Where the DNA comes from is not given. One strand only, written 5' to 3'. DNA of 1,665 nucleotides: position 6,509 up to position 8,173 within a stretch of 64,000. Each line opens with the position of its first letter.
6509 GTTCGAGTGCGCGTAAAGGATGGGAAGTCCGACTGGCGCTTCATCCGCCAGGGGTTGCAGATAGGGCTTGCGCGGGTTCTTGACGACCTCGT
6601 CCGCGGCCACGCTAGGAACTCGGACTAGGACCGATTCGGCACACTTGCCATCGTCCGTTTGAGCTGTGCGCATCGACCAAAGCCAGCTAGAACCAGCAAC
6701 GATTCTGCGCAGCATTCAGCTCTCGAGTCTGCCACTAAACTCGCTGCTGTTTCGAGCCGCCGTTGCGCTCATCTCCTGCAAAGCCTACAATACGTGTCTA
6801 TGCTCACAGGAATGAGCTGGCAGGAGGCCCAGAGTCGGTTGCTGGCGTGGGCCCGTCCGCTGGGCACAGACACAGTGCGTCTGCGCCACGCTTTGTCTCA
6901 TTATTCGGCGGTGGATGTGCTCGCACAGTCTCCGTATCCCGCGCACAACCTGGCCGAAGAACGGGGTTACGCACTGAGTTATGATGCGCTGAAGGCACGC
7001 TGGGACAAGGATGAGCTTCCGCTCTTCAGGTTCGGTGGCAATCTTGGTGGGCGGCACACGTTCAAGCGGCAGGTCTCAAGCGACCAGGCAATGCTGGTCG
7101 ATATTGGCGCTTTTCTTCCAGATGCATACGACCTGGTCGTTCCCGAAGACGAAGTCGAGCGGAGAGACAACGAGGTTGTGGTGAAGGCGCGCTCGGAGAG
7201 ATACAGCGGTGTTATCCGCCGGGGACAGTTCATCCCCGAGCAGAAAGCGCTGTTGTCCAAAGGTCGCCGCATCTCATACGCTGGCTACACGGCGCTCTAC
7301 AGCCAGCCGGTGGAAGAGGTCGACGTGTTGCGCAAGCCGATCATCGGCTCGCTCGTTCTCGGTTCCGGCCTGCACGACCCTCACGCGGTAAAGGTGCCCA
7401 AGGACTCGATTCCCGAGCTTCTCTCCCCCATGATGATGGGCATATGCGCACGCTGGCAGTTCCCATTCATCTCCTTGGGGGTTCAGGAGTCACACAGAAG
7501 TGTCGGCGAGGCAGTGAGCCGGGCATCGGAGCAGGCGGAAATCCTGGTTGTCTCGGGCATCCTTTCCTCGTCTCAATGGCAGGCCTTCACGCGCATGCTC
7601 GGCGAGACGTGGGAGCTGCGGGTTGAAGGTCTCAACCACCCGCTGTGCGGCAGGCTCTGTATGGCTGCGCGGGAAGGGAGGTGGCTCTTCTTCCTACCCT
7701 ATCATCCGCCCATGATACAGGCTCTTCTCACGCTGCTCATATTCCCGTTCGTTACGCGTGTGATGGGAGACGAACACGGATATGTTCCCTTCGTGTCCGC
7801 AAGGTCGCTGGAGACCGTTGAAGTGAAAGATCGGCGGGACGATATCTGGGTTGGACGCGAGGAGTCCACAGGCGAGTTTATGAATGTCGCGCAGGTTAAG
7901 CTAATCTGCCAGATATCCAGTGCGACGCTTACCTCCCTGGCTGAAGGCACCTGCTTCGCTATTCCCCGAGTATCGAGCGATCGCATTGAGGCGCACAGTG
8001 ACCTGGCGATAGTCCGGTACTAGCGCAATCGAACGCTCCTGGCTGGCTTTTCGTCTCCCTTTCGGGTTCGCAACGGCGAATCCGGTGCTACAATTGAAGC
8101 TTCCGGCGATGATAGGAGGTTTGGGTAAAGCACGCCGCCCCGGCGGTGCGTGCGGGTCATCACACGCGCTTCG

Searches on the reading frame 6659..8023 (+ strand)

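Call 94: search_protein_families(library=pfam, proteins=[window:6659-8023:+], max_evalue=0.001)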
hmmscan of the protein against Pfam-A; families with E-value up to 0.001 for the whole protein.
window:6659-8023:+ (454 aa): 1 family
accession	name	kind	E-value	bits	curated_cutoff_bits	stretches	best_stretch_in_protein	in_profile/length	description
PF03453.22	MoeA_N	-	5.7e-17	62.3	30.8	1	52-214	1-157/160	MoeA N-terminal region (domain I and II)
